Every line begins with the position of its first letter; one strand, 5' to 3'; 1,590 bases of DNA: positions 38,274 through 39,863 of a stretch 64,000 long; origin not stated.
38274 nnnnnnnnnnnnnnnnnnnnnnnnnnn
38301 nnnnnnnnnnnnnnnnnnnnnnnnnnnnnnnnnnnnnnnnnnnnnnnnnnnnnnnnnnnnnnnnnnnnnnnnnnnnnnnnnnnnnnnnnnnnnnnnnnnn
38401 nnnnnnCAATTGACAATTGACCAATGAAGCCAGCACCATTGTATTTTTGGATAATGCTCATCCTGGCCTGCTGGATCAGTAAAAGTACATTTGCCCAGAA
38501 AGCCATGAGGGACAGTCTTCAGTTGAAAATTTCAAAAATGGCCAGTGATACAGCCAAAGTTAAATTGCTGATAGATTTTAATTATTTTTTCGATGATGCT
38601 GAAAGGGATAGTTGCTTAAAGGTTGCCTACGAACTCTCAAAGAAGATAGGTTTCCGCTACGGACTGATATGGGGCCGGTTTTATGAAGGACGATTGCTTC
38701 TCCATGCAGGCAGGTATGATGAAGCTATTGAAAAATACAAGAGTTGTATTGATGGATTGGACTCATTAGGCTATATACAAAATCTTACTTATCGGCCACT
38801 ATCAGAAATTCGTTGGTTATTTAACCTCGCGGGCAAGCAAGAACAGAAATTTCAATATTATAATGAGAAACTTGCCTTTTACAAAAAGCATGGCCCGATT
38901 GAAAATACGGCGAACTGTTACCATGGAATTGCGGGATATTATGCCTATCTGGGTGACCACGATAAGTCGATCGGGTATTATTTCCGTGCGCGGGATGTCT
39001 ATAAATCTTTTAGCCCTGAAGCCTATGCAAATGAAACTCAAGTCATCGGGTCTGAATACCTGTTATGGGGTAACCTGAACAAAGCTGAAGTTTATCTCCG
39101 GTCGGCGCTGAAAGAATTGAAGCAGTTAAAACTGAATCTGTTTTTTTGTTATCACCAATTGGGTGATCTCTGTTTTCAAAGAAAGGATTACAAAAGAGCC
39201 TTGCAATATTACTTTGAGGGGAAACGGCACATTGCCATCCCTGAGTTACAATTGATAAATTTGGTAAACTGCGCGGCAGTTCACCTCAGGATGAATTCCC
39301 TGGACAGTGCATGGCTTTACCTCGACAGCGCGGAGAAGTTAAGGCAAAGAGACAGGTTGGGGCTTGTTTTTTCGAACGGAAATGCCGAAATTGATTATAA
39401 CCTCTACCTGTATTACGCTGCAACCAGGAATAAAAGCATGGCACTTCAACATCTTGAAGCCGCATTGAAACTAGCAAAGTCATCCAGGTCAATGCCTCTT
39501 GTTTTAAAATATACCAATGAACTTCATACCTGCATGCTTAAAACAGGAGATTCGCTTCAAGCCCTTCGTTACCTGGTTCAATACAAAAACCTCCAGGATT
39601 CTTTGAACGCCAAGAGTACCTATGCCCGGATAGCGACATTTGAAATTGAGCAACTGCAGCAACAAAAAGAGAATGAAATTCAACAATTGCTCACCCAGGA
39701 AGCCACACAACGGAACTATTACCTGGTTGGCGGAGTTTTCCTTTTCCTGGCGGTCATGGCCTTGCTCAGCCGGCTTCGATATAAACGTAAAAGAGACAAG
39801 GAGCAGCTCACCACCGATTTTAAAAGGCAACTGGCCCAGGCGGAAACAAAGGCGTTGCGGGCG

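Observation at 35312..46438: One LytTR regulator and two paralogous TPR-ectodomain kinases, each directly behind a T9SS cargo gene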

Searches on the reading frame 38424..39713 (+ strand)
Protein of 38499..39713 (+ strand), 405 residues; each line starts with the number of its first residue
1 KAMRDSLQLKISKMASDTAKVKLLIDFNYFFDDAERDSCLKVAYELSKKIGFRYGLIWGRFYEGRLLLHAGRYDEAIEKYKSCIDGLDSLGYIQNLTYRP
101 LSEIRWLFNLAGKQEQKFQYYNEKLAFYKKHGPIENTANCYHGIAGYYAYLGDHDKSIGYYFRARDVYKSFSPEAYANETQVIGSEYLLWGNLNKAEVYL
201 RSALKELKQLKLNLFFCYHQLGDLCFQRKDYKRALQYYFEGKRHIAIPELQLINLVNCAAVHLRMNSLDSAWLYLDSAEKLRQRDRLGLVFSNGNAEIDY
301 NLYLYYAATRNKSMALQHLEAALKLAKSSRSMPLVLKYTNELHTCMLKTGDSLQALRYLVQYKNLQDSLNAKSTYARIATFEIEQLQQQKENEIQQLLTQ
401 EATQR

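Call 24: find_related_loci(query=A2, collection=metagenome_contigs, flank=10000)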
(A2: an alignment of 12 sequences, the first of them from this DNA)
Query A2 (428 aa) in metagenome_contigs; peptide patterns used: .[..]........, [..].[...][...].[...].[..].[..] (x = any residue, [..] = any of these).
410 stretches matched a pattern; 33 encode a relative of the query (tblastn E <= 1e-3); 33 distinct loci.
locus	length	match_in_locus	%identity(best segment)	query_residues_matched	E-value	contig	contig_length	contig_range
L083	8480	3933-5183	58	9-428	2e-155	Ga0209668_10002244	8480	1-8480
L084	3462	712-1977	56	10-427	2e-149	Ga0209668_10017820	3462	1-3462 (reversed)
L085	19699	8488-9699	55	1-406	7e-138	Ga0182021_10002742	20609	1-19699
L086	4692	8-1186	54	40-428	3e-138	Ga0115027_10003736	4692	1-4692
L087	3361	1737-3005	50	10-428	3e-140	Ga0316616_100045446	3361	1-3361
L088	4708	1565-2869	49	8-428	1e-132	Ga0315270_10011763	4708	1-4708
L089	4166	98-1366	51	11-427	4e-131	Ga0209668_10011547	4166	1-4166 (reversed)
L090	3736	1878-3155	51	9-428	1e-131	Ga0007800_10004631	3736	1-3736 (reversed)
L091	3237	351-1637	49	1-428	1e-130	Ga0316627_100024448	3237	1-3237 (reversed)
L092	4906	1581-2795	54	24-428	4e-127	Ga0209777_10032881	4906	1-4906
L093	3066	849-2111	49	9-428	1e-127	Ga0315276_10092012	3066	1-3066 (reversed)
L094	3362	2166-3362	50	5-391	7e-126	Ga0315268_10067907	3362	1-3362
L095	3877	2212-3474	48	9-428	2e-122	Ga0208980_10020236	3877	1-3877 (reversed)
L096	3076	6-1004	56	96-426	3e-123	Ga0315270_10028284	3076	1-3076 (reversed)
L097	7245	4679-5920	52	19-428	9e-119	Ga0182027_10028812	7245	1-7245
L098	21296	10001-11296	47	1-428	1e-116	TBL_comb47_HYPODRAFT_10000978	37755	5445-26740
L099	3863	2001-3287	49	1-428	1e-117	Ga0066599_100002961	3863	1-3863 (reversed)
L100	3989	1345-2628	45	1-427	1e-116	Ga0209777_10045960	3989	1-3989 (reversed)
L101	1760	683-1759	52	1-361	3e-123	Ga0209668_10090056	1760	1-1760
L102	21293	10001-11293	48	1-428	2e-114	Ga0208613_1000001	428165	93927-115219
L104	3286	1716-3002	44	1-427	6e-111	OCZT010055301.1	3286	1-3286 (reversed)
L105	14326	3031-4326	45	1-428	7e-108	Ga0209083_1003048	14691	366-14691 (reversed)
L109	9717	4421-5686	35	6-421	1e-65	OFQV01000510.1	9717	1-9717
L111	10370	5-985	39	98-421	1e-59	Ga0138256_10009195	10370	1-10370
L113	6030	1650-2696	34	85-428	4e-48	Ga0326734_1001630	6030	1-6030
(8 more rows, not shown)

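Call 27: search_protein_families(library=pfam, proteins=[L083:1275-3863:+, L092:3-1394:+, L097:2378-4495:+, L099:622-1872:+, L102:8730-9953:+, L104:338-1573:+, L105:2142-2936:+, L093:2-700:+, L084:2-520:+], max_evalue=0.01)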
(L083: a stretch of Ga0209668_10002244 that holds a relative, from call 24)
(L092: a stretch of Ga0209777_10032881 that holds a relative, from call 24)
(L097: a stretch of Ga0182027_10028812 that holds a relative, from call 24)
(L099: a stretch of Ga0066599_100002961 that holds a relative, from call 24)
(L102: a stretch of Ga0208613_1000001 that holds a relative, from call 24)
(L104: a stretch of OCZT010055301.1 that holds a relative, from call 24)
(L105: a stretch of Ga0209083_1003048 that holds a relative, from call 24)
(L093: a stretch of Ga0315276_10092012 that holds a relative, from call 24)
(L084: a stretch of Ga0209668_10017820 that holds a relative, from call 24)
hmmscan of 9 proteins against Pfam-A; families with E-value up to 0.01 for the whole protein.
L083:1275-3863:+ (862 aa): 5 families
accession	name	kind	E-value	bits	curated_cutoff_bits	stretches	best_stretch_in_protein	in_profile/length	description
PF01030.30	Recep_L_domain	-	1.4e-27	96.5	21.8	3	230-293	1-67/112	Receptor L domain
PF18962.6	Por_Secre_tail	-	1.9e-14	54.2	27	1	788-860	1-74/75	Secretion system C-terminal sorting domain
PF23952.1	LRR_EndoS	-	1.4e-10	41.8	27.9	0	424-493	25-105/116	Endo-beta-N-acetylglucosaminidase EndoS LRR domain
PF01203.25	T2SSN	-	3.3e-07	31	29.6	0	220-273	103-156/211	Type II secretion system (T2SS), protein N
PF13306.12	LRR_5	-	1.9e-05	25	27.7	0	364-470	13-115/127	BspA type Leucine rich repeat region (6 copies)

L092:3-1394:+ (463 aa): 4 families
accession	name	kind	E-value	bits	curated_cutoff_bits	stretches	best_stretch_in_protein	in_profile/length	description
PF14870.12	PSII_BNR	-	1.9e-36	126.3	27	4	117-253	16-150/303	Photosynthesis system II assembly factor YCF48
PF18962.6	Por_Secre_tail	-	1.1e-14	54.9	27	1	389-460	1-73/75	Secretion system C-terminal sorting domain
PF15902.12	Sortilin-Vps10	-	2.1e-08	33.9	33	0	98-173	3-81/446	Sortilin, neurotensin receptor 3,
PF02012.26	BNR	-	0.00023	21.1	27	0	10-18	3-11/12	BNR/Asp-box repeat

L097:2378-4495:+ (705 aa): 4 families
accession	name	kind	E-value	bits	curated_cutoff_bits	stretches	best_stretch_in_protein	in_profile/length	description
PF14870.12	PSII_BNR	-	2.2e-45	155.7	27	7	313-401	7-97/303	Photosynthesis system II assembly factor YCF48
PF18962.6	Por_Secre_tail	-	1.3e-12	48.3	27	1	631-701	1-72/75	Secretion system C-terminal sorting domain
PF15902.12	Sortilin-Vps10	-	7.9e-12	45.1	33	1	222-283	2-66/446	Sortilin, neurotensin receptor 3,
PF02012.26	BNR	-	0.0056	16.9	27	0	391-399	3-11/12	BNR/Asp-box repeat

L099:622-1872:+ (416 aa): 5 families
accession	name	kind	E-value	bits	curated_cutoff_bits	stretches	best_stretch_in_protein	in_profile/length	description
PF14870.12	PSII_BNR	-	2.2e-25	90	27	3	21-105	8-95/303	Photosynthesis system II assembly factor YCF48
PF18962.6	Por_Secre_tail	-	2.4e-11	44.2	27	1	342-413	1-73/75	Secretion system C-terminal sorting domain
PF15902.12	Sortilin-Vps10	-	3.4e-08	33.2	33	1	235-304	2-75/446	Sortilin, neurotensin receptor 3,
PF02012.26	BNR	-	0.00029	20.8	27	0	280-289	2-11/12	BNR/Asp-box repeat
PF24316.1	Tli3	-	0.0038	18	27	0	226-247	76-97/129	T6SS Tli3 immunity protein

L102:8730-9953:+ (407 aa): 4 families
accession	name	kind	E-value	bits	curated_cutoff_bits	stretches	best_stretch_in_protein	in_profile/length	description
PF14870.12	PSII_BNR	-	1.3e-24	87.4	27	4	116-242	20-140/303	Photosynthesis system II assembly factor YCF48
PF18962.6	Por_Secre_tail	-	2.8e-09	37.6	27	1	335-405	3-74/75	Secretion system C-terminal sorting domain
PF15902.12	Sortilin-Vps10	-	4.7e-05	22.8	33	0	228-289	2-67/446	Sortilin, neurotensin receptor 3,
PF02012.26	BNR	-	8.6e-05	22.4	27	0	230-240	1-11/12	BNR/Asp-box repeat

L104:338-1573:+ (411 aa): 5 families
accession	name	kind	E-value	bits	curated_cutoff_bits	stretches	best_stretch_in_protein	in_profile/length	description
PF14870.12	PSII_BNR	-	5.7e-26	91.9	27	3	248-315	232-301/303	Photosynthesis system II assembly factor YCF48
PF18962.6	Por_Secre_tail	-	2.1e-11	44.4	27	1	337-407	1-72/75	Secretion system C-terminal sorting domain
PF15902.12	Sortilin-Vps10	-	3.8e-06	26.4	33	0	231-289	3-64/446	Sortilin, neurotensin receptor 3,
PF20125.4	DUF6515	-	0.00034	21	24.9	0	39-125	76-161/179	Family of unknown function (DUF6515)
PF12341.14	Mcl1_mid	-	0.0057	16.5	31.5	0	19-101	184-268/291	Minichromosome loss protein, Mcl1, middle region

L105:2142-2936:+ (264 aa): 2 families
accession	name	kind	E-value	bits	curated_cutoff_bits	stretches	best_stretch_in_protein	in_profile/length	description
PF00072.30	Response_reg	-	1.2e-19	70.9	30.2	1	23-130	2-110/111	Response regulator receiver domain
PF04397.21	LytTR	-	3.7e-15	56.4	22.6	1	169-260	4-96/98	LytTr DNA-binding domain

L093:2-700:+ (232 aa): 3 families
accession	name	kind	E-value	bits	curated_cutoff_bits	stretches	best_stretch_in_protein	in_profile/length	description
PF18962.6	Por_Secre_tail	-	2.2e-11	44.3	27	1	154-230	2-75/75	Secretion system C-terminal sorting domain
PF13585.12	CHU_C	-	1.7e-05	25.3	27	1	172-219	27-72/86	CHU_C Type IX secretion signal domain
PF13860.13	FlgD_ig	-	0.00038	20.8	27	1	159-217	9-73/79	FlgD Ig-like domain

L084:2-520:+ (172 aa): 5 families
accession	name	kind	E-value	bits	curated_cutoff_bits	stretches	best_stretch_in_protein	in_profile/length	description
PF14870.12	PSII_BNR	-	5e-12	46.1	27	2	5-70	234-301/303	Photosynthesis system II assembly factor YCF48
PF18962.6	Por_Secre_tail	-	4e-10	40.3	27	1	94-170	2-75/75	Secretion system C-terminal sorting domain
PF13860.13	FlgD_ig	-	3e-06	27.5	27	1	110-158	21-74/79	FlgD Ig-like domain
PF13585.12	CHU_C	-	4.6e-05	23.9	27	1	108-159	23-72/86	CHU_C Type IX secretion signal domain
PF19755.4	DUF6242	-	0.005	17.2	29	1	17-76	154-216/217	Domain of unknown function (DUF6242)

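Call 28: search_protein_families(library=pfam, proteins=[L091:3-305:+, L101:1-522:+, L095:1344-2093:+, L100:525-932:+, L109:2236-4284:+, L113:1015-1392:+, L085:6621-7595:+, L083:6156-8480:+], max_evalue=0.01)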
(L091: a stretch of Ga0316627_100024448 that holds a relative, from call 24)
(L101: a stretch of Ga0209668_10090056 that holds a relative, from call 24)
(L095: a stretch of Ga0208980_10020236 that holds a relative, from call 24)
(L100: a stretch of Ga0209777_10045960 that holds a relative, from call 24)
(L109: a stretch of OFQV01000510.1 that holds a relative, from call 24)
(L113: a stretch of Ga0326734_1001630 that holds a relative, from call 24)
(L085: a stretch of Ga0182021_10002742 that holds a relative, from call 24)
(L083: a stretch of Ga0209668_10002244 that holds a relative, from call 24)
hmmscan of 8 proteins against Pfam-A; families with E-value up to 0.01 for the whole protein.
L091:3-305:+ (100 aa): 1 family
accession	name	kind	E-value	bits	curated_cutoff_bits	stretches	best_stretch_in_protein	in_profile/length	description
PF18962.6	Por_Secre_tail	-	1.6e-16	60.8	27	1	26-98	1-74/75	Secretion system C-terminal sorting domain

L101:1-522:+ (173 aa): 2 families
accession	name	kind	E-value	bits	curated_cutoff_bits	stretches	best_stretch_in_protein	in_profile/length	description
PF18962.6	Por_Secre_tail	-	2.3e-13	50.6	27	1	99-166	1-69/75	Secretion system C-terminal sorting domain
PF14870.12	PSII_BNR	-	3.4e-08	33.5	27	1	5-83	8-91/303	Photosynthesis system II assembly factor YCF48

L095:1344-2093:+ (249 aa): 2 families
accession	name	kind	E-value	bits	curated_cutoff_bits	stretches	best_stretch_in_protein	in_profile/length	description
PF00072.30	Response_reg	-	5.3e-19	68.9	30.2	1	8-115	2-110/111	Response regulator receiver domain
PF04397.21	LytTR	-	1.5e-14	54.4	22.6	1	154-244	4-95/98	LytTr DNA-binding domain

L100:525-932:+ (135 aa): 0 families

L109:2236-4284:+ (682 aa): 6 families
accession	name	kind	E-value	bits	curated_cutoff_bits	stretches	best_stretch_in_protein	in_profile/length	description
PF00211.25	Guanylate_cyc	-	2.1e-52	177.8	21.9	1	452-610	3-157/183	Adenylate and Guanylate cyclase catalytic domain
PF13424.12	TPR_12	-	2e-11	44.4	30.1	1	239-305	4-72/77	Tetratricopeptide repeat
PF13374.12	TPR_10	-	4.7e-06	26.9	27.5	0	244-269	8-33/42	Tetratricopeptide repeat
PF00515.34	TPR_1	-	0.0015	18.7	27.8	0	280-305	3-28/34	Tetratricopeptide repeat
PF13181.12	TPR_8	-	0.005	17.4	25.7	0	121-149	1-29/34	Tetratricopeptide repeat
PF13174.12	TPR_6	-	0.0087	17.1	26.3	0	123-150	2-29/33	Tetratricopeptide repeat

L113:1015-1392:+ (125 aa): 1 family
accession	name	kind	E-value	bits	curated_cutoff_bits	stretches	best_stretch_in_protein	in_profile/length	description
PF02518.31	HATPase_c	-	9.3e-16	58.7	26.4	1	53-121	36-110/111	Histidine kinase-, DNA gyrase B-, and HSP90-like ATPase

L085:6621-7595:+ (324 aa): 3 families
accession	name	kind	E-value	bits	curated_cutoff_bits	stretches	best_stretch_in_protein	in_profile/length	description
PF01715.23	IPPT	-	4.9e-54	184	23.6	1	37-294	1-242/243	IPP transferase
PF01745.22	IPT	-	8.4e-06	25.8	20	1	6-52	5-51/233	Isopentenyl transferase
PF13671.12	AAA_33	-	0.0093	16.7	27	0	6-41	3-39/143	AAA domain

L083:6156-8480:+ (775 aa): 3 families
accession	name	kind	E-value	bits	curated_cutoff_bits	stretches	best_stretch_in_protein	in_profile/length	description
PF00082.27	Peptidase_S8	-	3.3e-47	161.6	21.8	1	183-466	3-279/288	Subtilase family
PF16361.10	Peptidase_S8_N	-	6.9e-07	30.3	30.5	1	53-150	1-103/142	N-terminal of Subtilase family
PF23068.1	CUB_M02D8_5_7th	-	0.0038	17.9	28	0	29-84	5-54/114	M02D8_5-like, seventh CUB domain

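Call 67: search_protein_families(library=pfam, proteins=[L109:4316-6472:+, L109:6489-8543:+, L111:1845-3983:+, L111:3967-5958:+, L113:1389-3611:+, L113:3617-5752:+, L100:525-932:+], max_evalue=0.001)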
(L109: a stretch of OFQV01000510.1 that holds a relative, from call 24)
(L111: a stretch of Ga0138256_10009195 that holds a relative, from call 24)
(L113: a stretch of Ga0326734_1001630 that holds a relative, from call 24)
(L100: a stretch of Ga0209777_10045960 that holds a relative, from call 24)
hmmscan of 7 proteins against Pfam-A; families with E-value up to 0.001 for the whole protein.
L109:4316-6472:+ (718 aa): 5 families
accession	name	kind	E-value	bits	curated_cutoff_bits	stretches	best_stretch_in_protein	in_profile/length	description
PF00211.25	Guanylate_cyc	-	3.1e-58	196.8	21.9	1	517-715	3-181/183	Adenylate and Guanylate cyclase catalytic domain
PF13424.12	TPR_12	-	9.8e-10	38.9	30.1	1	199-261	7-72/77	Tetratricopeptide repeat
PF07719.23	TPR_2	-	4.2e-08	33.2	27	0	197-224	3-30/34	Tetratricopeptide repeat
PF17874.7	TPR_MalT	-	0.00026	20.8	45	1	202-434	47-270/336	MalT-like TPR region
PF10602.15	RPN7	-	0.00084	19.5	29.6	0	180-223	21-64/174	26S proteasome subunit RPN7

L109:6489-8543:+ (684 aa): 5 families
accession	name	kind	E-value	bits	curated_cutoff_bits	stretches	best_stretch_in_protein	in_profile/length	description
PF00211.25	Guanylate_cyc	-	2.8e-58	197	21.9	1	494-677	5-181/183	Adenylate and Guanylate cyclase catalytic domain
PF13424.12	TPR_12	-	1.4e-20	73.7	30.1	2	219-276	13-72/77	Tetratricopeptide repeat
PF17874.7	TPR_MalT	-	7.9e-07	29.1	45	1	95-319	45-271/336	MalT-like TPR region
PF00515.34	TPR_1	-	9e-06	25.7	27.8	0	101-119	12-30/34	Tetratricopeptide repeat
PF13432.12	TPR_16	-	1.1e-05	26.2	32.7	1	214-282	2-63/65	Tetratricopeptide repeat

L111:1845-3983:+ (712 aa): 6 families
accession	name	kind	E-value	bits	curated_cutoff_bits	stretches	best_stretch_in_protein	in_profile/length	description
PF00211.25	Guanylate_cyc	-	4.9e-56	189.6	21.9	1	493-651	4-158/183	Adenylate and Guanylate cyclase catalytic domain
PF13424.12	TPR_12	-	7e-22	77.8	30.1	2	219-276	13-72/77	Tetratricopeptide repeat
PF17874.7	TPR_MalT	-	4e-07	30.1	45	1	64-319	15-271/336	MalT-like TPR region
PF13432.12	TPR_16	-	1.1e-05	26.2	32.7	1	214-282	2-63/65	Tetratricopeptide repeat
PF00515.34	TPR_1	-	1.1e-05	25.4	27.8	0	101-119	12-30/34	Tetratricopeptide repeat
PF07719.23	TPR_2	-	0.00045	20.6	27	0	93-119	4-30/34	Tetratricopeptide repeat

L111:3967-5958:+ (663 aa): 7 families
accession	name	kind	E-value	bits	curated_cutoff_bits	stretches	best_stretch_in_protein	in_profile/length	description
PF00211.25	Guanylate_cyc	-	3.2e-56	190.3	21.9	1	437-596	3-160/183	Adenylate and Guanylate cyclase catalytic domain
PF13424.12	TPR_12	-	9.6e-20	71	30.1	3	186-253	7-76/77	Tetratricopeptide repeat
PF00515.34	TPR_1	-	1.6e-07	31.2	27.8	0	146-168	5-27/34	Tetratricopeptide repeat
PF13374.12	TPR_10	-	1.8e-07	31.4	27.5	0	262-294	2-34/42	Tetratricopeptide repeat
PF17874.7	TPR_MalT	-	3.4e-06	27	45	0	96-170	34-108/336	MalT-like TPR region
PF07719.23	TPR_2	-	2.2e-05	24.7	27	0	222-250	1-29/34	Tetratricopeptide repeat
PF13176.12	TPR_7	-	8.7e-05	22.8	27.9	0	224-257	1-34/36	Tetratricopeptide repeat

L113:1389-3611:+ (740 aa): 6 families
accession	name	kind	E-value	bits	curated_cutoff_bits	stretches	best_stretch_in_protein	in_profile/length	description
PF02518.31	HATPase_c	-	7e-24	84.8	26.4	1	620-738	3-109/111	Histidine kinase-, DNA gyrase B-, and HSP90-like ATPase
PF13424.12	TPR_12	-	7.7e-14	52.1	30.1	0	160-195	42-77/77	Tetratricopeptide repeat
PF00512.31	HisKA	-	3.3e-07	30.7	26.9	1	491-572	2-66/66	His Kinase A (phospho-acceptor) domain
PF07719.23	TPR_2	-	2.1e-05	24.7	27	0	92-116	8-32/34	Tetratricopeptide repeat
PF13374.12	TPR_10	-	3.2e-05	24.2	27.5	0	162-195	1-34/42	Tetratricopeptide repeat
PF14501.12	HATPase_c_5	-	0.00081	19.7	22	0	618-736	1-101/102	GHKL domain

L113:3617-5752:+ (711 aa): 2 families
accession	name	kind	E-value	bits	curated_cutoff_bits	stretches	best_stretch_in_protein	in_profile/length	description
PF02518.31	HATPase_c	-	2.1e-23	83.3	26.4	1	593-710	4-109/111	Histidine kinase-, DNA gyrase B-, and HSP90-like ATPase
PF00512.31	HisKA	-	1.5e-07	31.8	26.9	1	463-544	2-66/66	His Kinase A (phospho-acceptor) domain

L100:525-932:+ (135 aa): 0 families

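Call 68: search_protein_families(library=pfam, proteins=[L084:3036-3461:+, L091:2686-3237:+, L100:3449-3988:+, L086:2328-3050:+, L096:2145-2858:+, L088:3991-4527:+, L102:12296-14611:+, L095:2-748:+, L083:3-1046:+, L098:13118-17836:+], max_evalue=0.001)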
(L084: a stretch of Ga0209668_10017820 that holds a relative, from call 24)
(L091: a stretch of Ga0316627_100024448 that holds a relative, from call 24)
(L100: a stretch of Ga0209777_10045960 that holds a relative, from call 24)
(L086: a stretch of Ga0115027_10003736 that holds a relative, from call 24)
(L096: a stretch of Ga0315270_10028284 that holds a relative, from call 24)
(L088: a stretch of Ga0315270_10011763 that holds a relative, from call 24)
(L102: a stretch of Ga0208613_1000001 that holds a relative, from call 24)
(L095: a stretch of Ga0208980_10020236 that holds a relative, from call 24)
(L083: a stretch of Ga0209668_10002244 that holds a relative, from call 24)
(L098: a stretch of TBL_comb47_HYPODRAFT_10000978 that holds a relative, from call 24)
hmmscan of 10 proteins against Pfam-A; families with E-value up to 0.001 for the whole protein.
L084:3036-3461:+ (142 aa): 1 family
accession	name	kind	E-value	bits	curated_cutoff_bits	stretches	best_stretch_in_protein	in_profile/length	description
PF16361.10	Peptidase_S8_N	-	9.7e-07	29.8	30.5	1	51-141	1-96/142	N-terminal of Subtilase family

L091:2686-3237:+ (184 aa): 2 families
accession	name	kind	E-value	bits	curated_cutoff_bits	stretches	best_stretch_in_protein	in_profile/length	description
PF14870.12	PSII_BNR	-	6.9e-16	58.8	27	2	20-114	7-97/303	Photosynthesis system II assembly factor YCF48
PF15902.12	Sortilin-Vps10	-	0.00054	19.3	33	0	22-91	13-86/446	Sortilin, neurotensin receptor 3,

L100:3449-3988:+ (180 aa): 1 family
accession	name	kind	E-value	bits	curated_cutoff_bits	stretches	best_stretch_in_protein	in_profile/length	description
PF00501.34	AMP-binding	-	3e-35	122.2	29.9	1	19-180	6-178/384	AMP-binding enzyme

L086:2328-3050:+ (240 aa): 3 families
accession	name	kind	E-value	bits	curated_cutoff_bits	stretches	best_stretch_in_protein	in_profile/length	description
PF00578.27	AhpC-TSA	-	7.9e-26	90.9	26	1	34-170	2-123/124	AhpC/TSA family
PF08534.16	Redoxin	-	1.5e-12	48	26.6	1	34-173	3-133/148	Redoxin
PF10417.14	1-cysPrx_C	-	1.1e-08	35.3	21.1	1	191-221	1-32/41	C-terminal domain of 1-Cys peroxiredoxin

L096:2145-2858:+ (237 aa): 3 families
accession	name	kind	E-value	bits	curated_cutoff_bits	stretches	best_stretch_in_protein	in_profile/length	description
PF00578.27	AhpC-TSA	-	2.4e-24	86.1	26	1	31-167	2-123/124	AhpC/TSA family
PF08534.16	Redoxin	-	1.4e-10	41.6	26.6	1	31-168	3-131/148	Redoxin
PF10417.14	1-cysPrx_C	-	5.8e-07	29.8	21.1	1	188-218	1-32/41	C-terminal domain of 1-Cys peroxiredoxin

L088:3991-4527:+ (178 aa): 0 families

L102:12296-14611:+ (771 aa): 2 families
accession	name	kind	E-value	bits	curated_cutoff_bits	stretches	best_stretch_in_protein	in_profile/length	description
PF00144.29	Beta-lactamase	-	2.7e-43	148.9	27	1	83-392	2-314/329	Beta-lactamase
PF18962.6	Por_Secre_tail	-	2.6e-07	31.3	27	1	705-767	1-68/75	Secretion system C-terminal sorting domain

L095:2-748:+ (248 aa): 1 family
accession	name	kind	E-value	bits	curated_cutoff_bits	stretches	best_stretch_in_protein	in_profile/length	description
PF18962.6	Por_Secre_tail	-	1e-08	35.7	27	1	171-245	2-74/75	Secretion system C-terminal sorting domain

L083:3-1046:+ (347 aa): 2 families
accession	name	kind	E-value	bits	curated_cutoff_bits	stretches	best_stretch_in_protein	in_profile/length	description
PF18962.6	Por_Secre_tail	-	2.6e-09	37.7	27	1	269-344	1-74/75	Secretion system C-terminal sorting domain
PF14870.12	PSII_BNR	-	6.2e-07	29.4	27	0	1-73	41-108/303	Photosynthesis system II assembly factor YCF48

L098:13118-17836:+ (1572 aa): 3 families
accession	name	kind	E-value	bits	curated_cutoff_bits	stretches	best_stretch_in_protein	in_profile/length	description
PF21722.4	Gly_rich_2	-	2.4e-13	51.1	24.3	1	75-281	1-225/226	Glycine-rich domain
PF02494.22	HYR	-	2.1e-08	34.8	21.7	1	1244-1337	2-81/81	HYR domain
PF23237.1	HYR_4C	-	5.7e-07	30.1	27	1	1100-1156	18-73/73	HYR-like domain with 4 cysteines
